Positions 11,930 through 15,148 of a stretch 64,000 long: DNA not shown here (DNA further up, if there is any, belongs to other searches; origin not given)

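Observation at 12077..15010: Unusual secreted fusion: M1-type zinc aminopeptidase + ChaN/Tiki-like domain + PDZ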

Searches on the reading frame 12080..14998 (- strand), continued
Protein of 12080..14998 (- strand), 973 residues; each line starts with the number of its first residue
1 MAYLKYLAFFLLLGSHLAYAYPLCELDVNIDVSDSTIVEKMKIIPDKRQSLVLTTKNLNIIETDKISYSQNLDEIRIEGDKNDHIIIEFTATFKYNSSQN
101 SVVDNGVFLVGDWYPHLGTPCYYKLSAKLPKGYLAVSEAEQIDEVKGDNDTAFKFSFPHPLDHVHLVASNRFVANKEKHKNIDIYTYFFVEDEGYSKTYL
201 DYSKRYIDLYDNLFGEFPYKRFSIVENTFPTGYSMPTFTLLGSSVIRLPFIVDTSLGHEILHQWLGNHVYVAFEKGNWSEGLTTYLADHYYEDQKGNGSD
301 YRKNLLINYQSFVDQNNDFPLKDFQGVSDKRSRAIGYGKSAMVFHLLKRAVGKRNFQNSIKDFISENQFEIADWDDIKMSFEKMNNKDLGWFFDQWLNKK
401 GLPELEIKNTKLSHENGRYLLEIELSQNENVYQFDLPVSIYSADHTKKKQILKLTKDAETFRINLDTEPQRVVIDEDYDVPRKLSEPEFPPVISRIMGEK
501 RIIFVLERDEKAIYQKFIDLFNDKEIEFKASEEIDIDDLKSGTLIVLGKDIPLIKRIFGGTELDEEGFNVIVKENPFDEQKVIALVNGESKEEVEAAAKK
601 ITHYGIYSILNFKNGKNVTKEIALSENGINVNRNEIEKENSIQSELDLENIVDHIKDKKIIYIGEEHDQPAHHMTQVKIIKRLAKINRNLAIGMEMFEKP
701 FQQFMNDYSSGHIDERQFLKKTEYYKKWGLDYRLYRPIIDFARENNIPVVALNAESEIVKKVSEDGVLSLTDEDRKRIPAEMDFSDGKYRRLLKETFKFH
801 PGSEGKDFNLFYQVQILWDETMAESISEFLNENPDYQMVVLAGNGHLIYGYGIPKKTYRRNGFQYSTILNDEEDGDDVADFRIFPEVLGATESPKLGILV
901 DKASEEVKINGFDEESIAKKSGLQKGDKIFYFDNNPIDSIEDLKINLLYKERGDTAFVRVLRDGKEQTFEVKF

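Call 7: find_homologous_proteins(query=window:12080-14998:-)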
Query window:12080-14998:- (973 aa): 4025 proteins with E <= 0.001 among 8000 candidates; the best 120 are listed.
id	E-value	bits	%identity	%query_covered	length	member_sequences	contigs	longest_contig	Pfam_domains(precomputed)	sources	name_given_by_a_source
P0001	0.0e+0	2199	100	100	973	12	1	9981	PF04187.19,PF13180.13,PF01433.27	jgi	jgi:uncharacterized iron-regulated protein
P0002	0.0e+0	1842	83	100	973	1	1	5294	PF04187.19,PF13180.13,PF01433.27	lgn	-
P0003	0.0e+0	1841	83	100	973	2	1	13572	PF04187.19,PF13180.13,PF01433.27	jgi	jgi:aminopeptidase N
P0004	0.0e+0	1838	83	100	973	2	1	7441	PF04187.19,PF13180.13,PF01433.27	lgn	-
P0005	0.0e+0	1817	82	100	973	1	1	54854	PF04187.19,PF13180.13,PF01433.27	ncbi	ncbi:MAG: ChaN family lipoprotein [Thermodesulfobacteriota bacterium]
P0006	0.0e+0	1783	80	100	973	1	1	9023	PF04187.19,PF00595.30,PF13180.13,PF01433.27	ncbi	-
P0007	0.0e+0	1776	80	100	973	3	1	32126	PF04187.19,PF00595.30,PF13180.13,PF01433.27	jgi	jgi:uncharacterized iron-regulated protein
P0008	0.0e+0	1776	80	100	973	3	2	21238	PF04187.19,PF13180.13,PF01433.27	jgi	jgi:aminopeptidase N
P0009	0.0e+0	1773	79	100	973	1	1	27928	PF04187.19,PF13180.13,PF01433.27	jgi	jgi:aminopeptidase N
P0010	0.0e+0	1768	79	100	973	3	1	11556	PF04187.19,PF13180.13,PF01433.27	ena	-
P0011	0.0e+0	1655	74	100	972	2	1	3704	PF04187.19,PF17820.8,PF00595.30,PF13180.13,PF01433.27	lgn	-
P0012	0.0e+0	1641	74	99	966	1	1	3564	PF04187.19,PF00595.30,PF13180.13,PF01433.27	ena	-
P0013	0.0e+0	1156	54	100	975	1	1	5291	PF04187.19,PF00595.30,PF13180.13,PF01433.27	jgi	jgi:aminopeptidase N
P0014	0.0e+0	1146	52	100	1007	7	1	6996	PF04187.19,PF00595.30,PF13180.13,PF01433.27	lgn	-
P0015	0.0e+0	1146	52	99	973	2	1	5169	PF04187.19,PF17820.8,PF00595.30,PF13180.13,PF01433.27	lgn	-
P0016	0.0e+0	1142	52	100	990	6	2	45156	PF04187.19,PF17820.8,PF00595.30,PF13180.13,PF01433.27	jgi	jgi:aminopeptidase N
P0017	0.0e+0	1131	52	100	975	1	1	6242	PF20216.4,PF04187.19,PF13180.13,PF01433.27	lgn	-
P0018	0.0e+0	1123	52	99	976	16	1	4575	PF04187.19,PF00595.30,PF13180.13,PF01433.27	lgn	-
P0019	0.0e+0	1072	50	97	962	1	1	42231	PF04187.19,PF17820.8,PF01433.27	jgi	-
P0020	0.0e+0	1068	49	98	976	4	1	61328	PF04187.19,PF17820.8,PF00595.30,PF13180.13,PF01433.27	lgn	-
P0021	1.1e-297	1009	48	97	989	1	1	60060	PF04187.19,PF17820.8,PF13180.13,PF01433.27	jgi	jgi:uncharacterized iron-regulated protein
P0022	4.2e-295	1000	47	97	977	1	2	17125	PF04187.19,PF17820.8,PF13180.13,PF01433.27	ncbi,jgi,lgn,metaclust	jgi:uncharacterized iron-regulated protein|metaclust:\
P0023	5.2e-295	1000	47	98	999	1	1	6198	PF04187.19,PF17820.8,PF13180.13,PF01433.27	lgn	-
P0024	1.9e-294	998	50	89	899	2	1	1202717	PF04187.19,PF13180.13,PF01433.27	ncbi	ncbi:MAG: ChaN family lipoprotein, partial [Nitrospiraceae bacterium]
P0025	8.7e-294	996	46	98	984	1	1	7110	PF04187.19,PF13180.13,PF01433.27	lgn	-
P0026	9.6e-292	989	47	99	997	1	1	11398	PF04187.19,PF17820.8,PF13180.13,PF01433.27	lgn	-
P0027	3.4e-291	987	48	97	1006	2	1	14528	PF04187.19,PF17820.8,PF13180.13,PF01433.27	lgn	-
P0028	1.4e-289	982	47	98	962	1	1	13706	PF04187.19,PF17820.8,PF00595.30,PF13180.13,PF01433.27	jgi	-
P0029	2.4e-289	981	46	97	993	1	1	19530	PF04187.19,PF17820.8,PF13180.13,PF01433.27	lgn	-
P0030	3.9e-289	980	47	98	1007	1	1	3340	PF04187.19,PF17820.8,PF13180.13,PF01433.27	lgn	-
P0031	5.8e-289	980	47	99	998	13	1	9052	PF04187.19,PF17820.8,PF13180.13,PF01433.27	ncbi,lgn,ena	-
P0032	1.2e-288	979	46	98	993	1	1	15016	PF04187.19,PF13180.13,PF01433.27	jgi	jgi:uncharacterized iron-regulated protein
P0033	3.5e-288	977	46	99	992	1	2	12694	PF04187.19,PF17820.8,PF13180.13,PF01433.27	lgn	-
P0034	5.0e-287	973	47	100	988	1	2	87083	PF04187.19,PF17820.8,PF01433.27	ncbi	-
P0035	7.9e-287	973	47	97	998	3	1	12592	PF04187.19,PF13180.13,PF01433.27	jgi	-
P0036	8.6e-287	972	46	97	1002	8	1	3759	PF04187.19,PF17820.8,PF00595.30,PF13180.13,PF01433.27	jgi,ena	-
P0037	9.6e-287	972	46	98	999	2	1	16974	PF04187.19,PF13180.13,PF01433.27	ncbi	-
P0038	1.2e-286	972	46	99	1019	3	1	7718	PF04187.19,PF13180.13,PF01433.27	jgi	jgi:uncharacterized iron-regulated protein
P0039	4.9e-286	970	47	97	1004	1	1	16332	PF04187.19,PF13180.13,PF01433.27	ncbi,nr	ncbi:MAG: ChaN family lipoprotein [Nitrospirae bacterium]|nr:ChaN family lipoprotein [Nitrospirota b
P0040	6.5e-286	970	46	97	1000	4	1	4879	PF04187.19,PF17820.8,PF13180.13,PF01433.27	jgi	jgi:uncharacterized iron-regulated protein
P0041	1.3e-285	969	46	99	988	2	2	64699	PF04187.19,PF17820.8,PF00595.30,PF13180.13,PF01433.27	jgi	-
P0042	1.6e-285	968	45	97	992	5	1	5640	PF04187.19,PF17820.8,PF13180.13,PF01433.27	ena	-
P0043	2.3e-285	968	46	97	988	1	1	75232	PF04187.19,PF17820.8,PF13180.13,PF01433.27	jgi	-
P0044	3.4e-285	967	45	99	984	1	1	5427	PF04187.19,PF13180.13,PF01433.27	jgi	jgi:uncharacterized iron-regulated protein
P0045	1.2e-284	965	47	93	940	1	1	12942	PF04187.19,PF17820.8,PF00595.30,PF13180.13,PF01433.27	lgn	-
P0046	2.5e-284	964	45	97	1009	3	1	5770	PF04187.19,PF17820.8,PF13180.13,PF01433.27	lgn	-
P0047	2.6e-284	964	47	97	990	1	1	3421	PF04187.19,PF13180.13,PF01433.27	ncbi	-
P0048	3.9e-284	964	45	99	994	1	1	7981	PF04187.19,PF17820.8,PF00595.30,PF13180.13,PF01433.27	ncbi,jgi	jgi:uncharacterized iron-regulated protein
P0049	6.0e-284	963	45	97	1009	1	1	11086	PF04187.19,PF17820.8,PF13180.13,PF01433.27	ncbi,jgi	-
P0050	1.7e-283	962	47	97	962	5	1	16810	PF04187.19,PF13180.13,PF01433.27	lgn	-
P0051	1.9e-283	961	48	91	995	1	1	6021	PF04187.19,PF13180.13,PF01433.27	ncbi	ncbi:MAG: hypothetical protein Fur0020_10440 [Thermodesulfovibrionia bacterium]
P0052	2.3e-283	961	45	99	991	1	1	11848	PF04187.19,PF17820.8,PF00595.30,PF13180.13,PF01433.27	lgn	-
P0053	2.9e-283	961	45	98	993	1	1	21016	PF04187.19,PF17820.8,PF00595.30,PF13180.13,PF01433.27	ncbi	-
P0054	9.6e-283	959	45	99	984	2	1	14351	PF04187.19,PF00595.30,PF13180.13,PF01433.27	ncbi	-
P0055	1.1e-282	959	46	99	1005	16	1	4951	PF04187.19,PF13180.13,PF01433.27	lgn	-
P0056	1.3e-282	959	47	95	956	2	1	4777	PF04187.19,PF17820.8,PF13180.13,PF01433.27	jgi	jgi:uncharacterized iron-regulated protein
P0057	1.4e-282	958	46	96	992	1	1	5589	PF04187.19,PF17820.8,PF00595.30,PF13180.13,PF01433.27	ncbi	-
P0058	1.5e-282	958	45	99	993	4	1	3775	PF04187.19,PF17820.8,PF00595.30,PF13180.13,PF01433.27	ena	-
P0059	1.6e-282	958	47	98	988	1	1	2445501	PF04187.19,PF17820.8,PF00595.30,PF13180.13,PF01433.27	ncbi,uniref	ncbi:hypothetical protein A45J_2326 [hot springs metagenome]|uniref:PDZ domain-containing protein n=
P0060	2.2e-282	958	45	95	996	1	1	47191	PF04187.19,PF13180.13,PF01433.27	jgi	jgi:uncharacterized iron-regulated protein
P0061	3.0e-282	957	45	99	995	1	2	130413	PF04187.19,PF17820.8,PF00595.30,PF13180.13,PF01433.27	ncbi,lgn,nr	ncbi:MAG: ChaN family lipoprotein [Nitrospirae bacterium]|nr:ChaN family lipoprotein [Nitrospirota b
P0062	3.3e-282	957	46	98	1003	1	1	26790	PF04187.19,PF17820.8,PF13180.13,PF01433.27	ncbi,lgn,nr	ncbi:MAG: ChaN family lipoprotein [Nitrospirae bacterium]|nr:ChaN family lipoprotein [Nitrospirota b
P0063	6.3e-282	956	45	97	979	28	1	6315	PF04187.19,PF17820.8,PF00595.30,PF13180.13,PF01433.27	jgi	-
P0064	9.2e-282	956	46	97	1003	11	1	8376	PF04187.19,PF13180.13,PF01433.27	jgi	jgi:uncharacterized iron-regulated protein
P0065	9.8e-282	956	46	97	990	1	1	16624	PF04187.19,PF17820.8,PF00595.30,PF13180.13,PF01433.27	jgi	jgi:uncharacterized iron-regulated protein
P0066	1.1e-281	955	45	99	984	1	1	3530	PF04187.19,PF17820.8,PF00595.30,PF13180.13,PF01433.27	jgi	jgi:uncharacterized iron-regulated protein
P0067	1.9e-281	955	45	98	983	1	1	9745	PF04187.19,PF17820.8,PF00595.30,PF13180.13,PF01433.27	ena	-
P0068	2.1e-281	955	47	97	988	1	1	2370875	PF04187.19,PF17820.8,PF00595.30,PF13180.13,PF01433.27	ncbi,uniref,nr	ncbi:hypothetical protein JZK55_12850 [Dissulfurispira thermophila]|uniref:PDZ domain-containing pro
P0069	2.3e-281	954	44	100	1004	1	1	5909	PF04187.19,PF17820.8,PF13180.13,PF01433.27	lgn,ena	-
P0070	2.8e-281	954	49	89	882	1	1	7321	PF04187.19,PF17820.8,PF00595.30,PF13180.13,PF01433.27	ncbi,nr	ncbi:MAG: ChaN family lipoprotein, partial [Nitrospirae bacterium]|nr:ChaN family lipoprotein [Nitro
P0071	6.0e-281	953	46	99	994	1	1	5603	PF04187.19,PF17820.8,PF13180.13,PF01433.27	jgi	-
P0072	6.8e-281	953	45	98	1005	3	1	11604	PF04187.19,PF13180.13,PF01433.27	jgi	jgi:uncharacterized iron-regulated protein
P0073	7.4e-281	953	46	97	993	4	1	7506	PF04187.19,PF13180.13,PF01433.27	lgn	-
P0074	9.2e-281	952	44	98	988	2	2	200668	PF04187.19,PF17820.8,PF00595.30,PF13180.13,PF01433.27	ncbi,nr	ncbi:MAG: ChaN family lipoprotein [Nitrospirae bacterium]|nr:ChaN family lipoprotein [Nitrospirota b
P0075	2.3e-280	951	44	99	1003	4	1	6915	PF04187.19,PF17820.8,PF13180.13,PF01433.27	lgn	-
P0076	2.5e-280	951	47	92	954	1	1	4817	PF04187.19,PF17820.8,PF13180.13,PF01433.27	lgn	-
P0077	3.4e-280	951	44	100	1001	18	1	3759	PF04187.19,PF17820.8,PF00595.30,PF13180.13,PF01433.27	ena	-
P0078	5.5e-280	950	45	97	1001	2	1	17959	PF04187.19,PF17820.8,PF00595.30,PF13180.13,PF01433.27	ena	-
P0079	6.7e-280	950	45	99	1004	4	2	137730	PF04187.19,PF17820.8,PF13180.13,PF01433.27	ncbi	-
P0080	1.3e-279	949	44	99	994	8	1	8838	PF04187.19,PF13180.13,PF01433.27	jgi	jgi:uncharacterized iron-regulated protein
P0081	2.4e-279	948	44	100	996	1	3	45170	PF04187.19,PF13180.13,PF01433.27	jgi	jgi:uncharacterized iron-regulated protein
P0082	4.1e-279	947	45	99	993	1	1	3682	PF04187.19,PF17820.8,PF00595.30,PF13180.13,PF01433.27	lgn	-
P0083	4.3e-279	947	46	97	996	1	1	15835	PF04187.19,PF13180.13,PF01433.27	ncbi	-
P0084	4.8e-279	947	45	98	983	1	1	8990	PF04187.19,PF17820.8,PF13180.13,PF01433.27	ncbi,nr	ncbi:MAG: ChaN family lipoprotein [Nitrospirae bacterium]|nr:ChaN family lipoprotein [Nitrospirota b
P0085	4.9e-279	947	46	96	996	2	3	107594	PF20216.4,PF04187.19,PF17820.8,PF00595.30,PF13180.13,PF01433.27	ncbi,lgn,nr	ncbi:MAG: ChaN family lipoprotein [Nitrospirae bacterium]|nr:ChaN family lipoprotein [Nitrospirota b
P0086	5.0e-279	947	45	99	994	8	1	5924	PF04187.19,PF17820.8,PF13180.13,PF01433.27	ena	-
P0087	6.9e-279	946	46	97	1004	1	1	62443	PF04187.19,PF17820.8,PF00595.30,PF13180.13,PF01433.27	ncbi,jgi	-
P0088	7.6e-279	946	45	98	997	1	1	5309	PF04187.19,PF13180.13,PF01433.27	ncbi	-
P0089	2.1e-278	945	45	98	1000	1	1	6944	PF04187.19,PF17820.8,PF13180.13,PF01433.27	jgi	-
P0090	2.2e-278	945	44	99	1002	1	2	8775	PF04187.19,PF13180.13,PF01433.27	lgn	-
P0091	2.4e-278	944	45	99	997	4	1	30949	PF04187.19,PF13180.13,PF01433.27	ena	-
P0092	2.9e-278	944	44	100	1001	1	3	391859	PF04187.19,PF17820.8,PF00595.30,PF13180.13,PF01433.27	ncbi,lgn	-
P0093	3.0e-278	944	45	99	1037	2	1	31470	PF04187.19,PF17820.8,PF00595.30,PF13180.13,PF01433.27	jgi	jgi:aminopeptidase N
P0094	3.1e-278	944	46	98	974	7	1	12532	PF04187.19,PF17820.8,PF13180.13,PF01433.27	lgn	-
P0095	3.2e-278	944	44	97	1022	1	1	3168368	PF04187.19,PF13180.13,PF01433.27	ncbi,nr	ncbi:MAG: ChaN family lipoprotein [Nitrospiraceae bacterium]|nr:MAG: ChaN family lipoprotein [Nitros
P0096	3.7e-278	944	44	96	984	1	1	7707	PF04187.19,PF13180.13,PF01433.27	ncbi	-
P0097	3.9e-278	944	46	98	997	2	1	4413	PF04187.19,PF00595.30,PF13180.13,PF01433.27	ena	-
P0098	6.4e-278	943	45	100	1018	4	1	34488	PF04187.19,PF17820.8,PF13180.13,PF01433.27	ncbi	-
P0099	6.8e-278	943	45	99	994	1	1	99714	PF04187.19,PF17820.8,PF13180.13,PF01433.27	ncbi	-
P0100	6.9e-278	943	46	97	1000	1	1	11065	PF04187.19,PF17820.8,PF00595.30,PF13180.13,PF01433.27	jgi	jgi:aminopeptidase N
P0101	1.1e-277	942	46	95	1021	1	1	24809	PF04187.19,PF17820.8,PF13180.13,PF01433.27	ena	-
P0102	1.8e-277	942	46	98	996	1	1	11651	PF04187.19,PF13180.13,PF01433.27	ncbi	-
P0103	2.9e-277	941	44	97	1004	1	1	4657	PF04187.19,PF17820.8,PF00595.30,PF13180.13,PF01433.27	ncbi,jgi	ncbi:MAG: ChaN family lipoprotein [Thermodesulfovibrionales bacterium]|jgi:uncharacterized iron-regu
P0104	3.8e-277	940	45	98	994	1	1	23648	PF04187.19,PF00595.30,PF13180.13,PF01433.27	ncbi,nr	ncbi:MAG: ChaN family lipoprotein [Thermodesulfovibrionales bacterium]|nr:ChaN family lipoprotein [T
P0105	7.8e-277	939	45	99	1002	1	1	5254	PF04187.19,PF17820.8,PF13180.13,PF01433.27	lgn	-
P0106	9.5e-277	939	44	99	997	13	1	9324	PF04187.19,PF17820.8,PF00595.30,PF13180.13,PF01433.27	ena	-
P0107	9.6e-277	939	45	97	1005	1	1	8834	PF04187.19,PF17820.8,PF13180.13,PF01433.27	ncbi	-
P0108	1.1e-276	939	45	97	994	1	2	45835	PF04187.19,PF17820.8,PF13180.13,PF01433.27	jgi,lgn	jgi:uncharacterized iron-regulated protein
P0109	1.1e-276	939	46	96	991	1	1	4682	PF04187.19,PF17820.8,PF00595.30,PF13180.13,PF01433.27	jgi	-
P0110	1.3e-276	939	46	96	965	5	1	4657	PF04187.19,PF17820.8,PF13180.13,PF01433.27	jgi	jgi:uncharacterized iron-regulated protein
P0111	1.4e-276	939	43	100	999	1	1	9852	PF04187.19,PF17820.8,PF00595.30,PF13180.13,PF01433.27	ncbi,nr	ncbi:MAG: ChaN family lipoprotein [Deltaproteobacteria bacterium]|nr:ChaN family lipoprotein [Deltap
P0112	1.7e-276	938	45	99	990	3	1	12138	PF04187.19,PF13180.13,PF01433.27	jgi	jgi:uncharacterized iron-regulated protein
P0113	3.0e-276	938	46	97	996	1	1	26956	PF04187.19,PF17820.8,PF00595.30,PF13180.13,PF01433.27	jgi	jgi:aminopeptidase N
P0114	3.2e-276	937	42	100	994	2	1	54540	PF04187.19,PF13180.13,PF01433.27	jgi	jgi:aminopeptidase N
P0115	3.6e-276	937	45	96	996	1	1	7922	PF04187.19,PF17820.8,PF00595.30,PF13180.13,PF01433.27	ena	-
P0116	3.9e-276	937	45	97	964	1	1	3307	PF04187.19,PF17820.8,PF13180.13,PF01433.27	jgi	jgi:uncharacterized iron-regulated protein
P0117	4.1e-276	937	45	98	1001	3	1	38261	PF04187.19,PF13180.13,PF01433.27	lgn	-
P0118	5.2e-276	937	45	98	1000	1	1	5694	PF04187.19,PF17820.8,PF00595.30,PF13180.13,PF01433.27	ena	-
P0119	5.6e-276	937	44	100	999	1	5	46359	PF04187.19,PF17820.8,PF13180.13,PF01433.27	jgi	jgi:uncharacterized iron-regulated protein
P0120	7.7e-276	936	46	97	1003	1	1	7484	PF04187.19,PF17820.8,PF13180.13,PF01433.27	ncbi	-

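Call 16: search_solved_structures(query=A1, max_evalue=0.01, show_alignments=0)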
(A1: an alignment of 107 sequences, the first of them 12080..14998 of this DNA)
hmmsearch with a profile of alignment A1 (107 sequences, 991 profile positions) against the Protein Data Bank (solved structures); distinct sequences matched with E-value up to 0.01: 147 (the best 60 are shown).
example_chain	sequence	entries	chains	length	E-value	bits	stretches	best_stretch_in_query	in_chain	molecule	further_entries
3q7j_A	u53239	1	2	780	2e-23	85.4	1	27-465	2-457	Tricorn protease-interacting factor F3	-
1z1w_A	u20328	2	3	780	1.3e-22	82.6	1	27-465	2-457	Tricorn protease interacting factor F3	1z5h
9o5k_G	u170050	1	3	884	8.5e-15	56.8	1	274-485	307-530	Puromycin-sensitive aminopeptidase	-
8sw0_A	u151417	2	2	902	1e-14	56.6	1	274-485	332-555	Puromycin-sensitive aminopeptidase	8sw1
4kx7_A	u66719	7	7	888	2.6e-14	55.2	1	136-438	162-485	Glutamyl aminopeptidase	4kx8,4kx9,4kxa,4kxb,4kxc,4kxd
4ynn_A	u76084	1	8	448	5.1e-12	47.6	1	923-990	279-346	Protease DO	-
5dll_A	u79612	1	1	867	1e-11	46.6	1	27-481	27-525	Aminopeptidase N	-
8t41_A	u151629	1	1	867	1.4e-11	46.2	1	276-446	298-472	Aminopeptidase N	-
6oiu_A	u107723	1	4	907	2e-10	42.3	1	275-446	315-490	Aminopeptidase N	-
5yq1_A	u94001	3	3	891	3.6e-10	41.5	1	272-477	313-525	Aminopeptidase N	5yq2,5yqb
2dq6_A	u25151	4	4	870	3.8e-10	41.4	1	272-477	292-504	Aminopeptidase N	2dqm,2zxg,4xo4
2hpo_A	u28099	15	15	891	3.8e-10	41.4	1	272-477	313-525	Aminopeptidase N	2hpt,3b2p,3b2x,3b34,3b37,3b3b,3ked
3puu_A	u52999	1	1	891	3.9e-10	41.4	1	272-477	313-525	Aminopeptidase N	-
4xn7_A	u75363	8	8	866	4e-10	41.4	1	272-477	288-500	Aminopeptidase N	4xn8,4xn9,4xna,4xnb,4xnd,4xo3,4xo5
4xmt_A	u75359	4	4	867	4e-10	41.3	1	272-477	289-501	Aminopeptidase N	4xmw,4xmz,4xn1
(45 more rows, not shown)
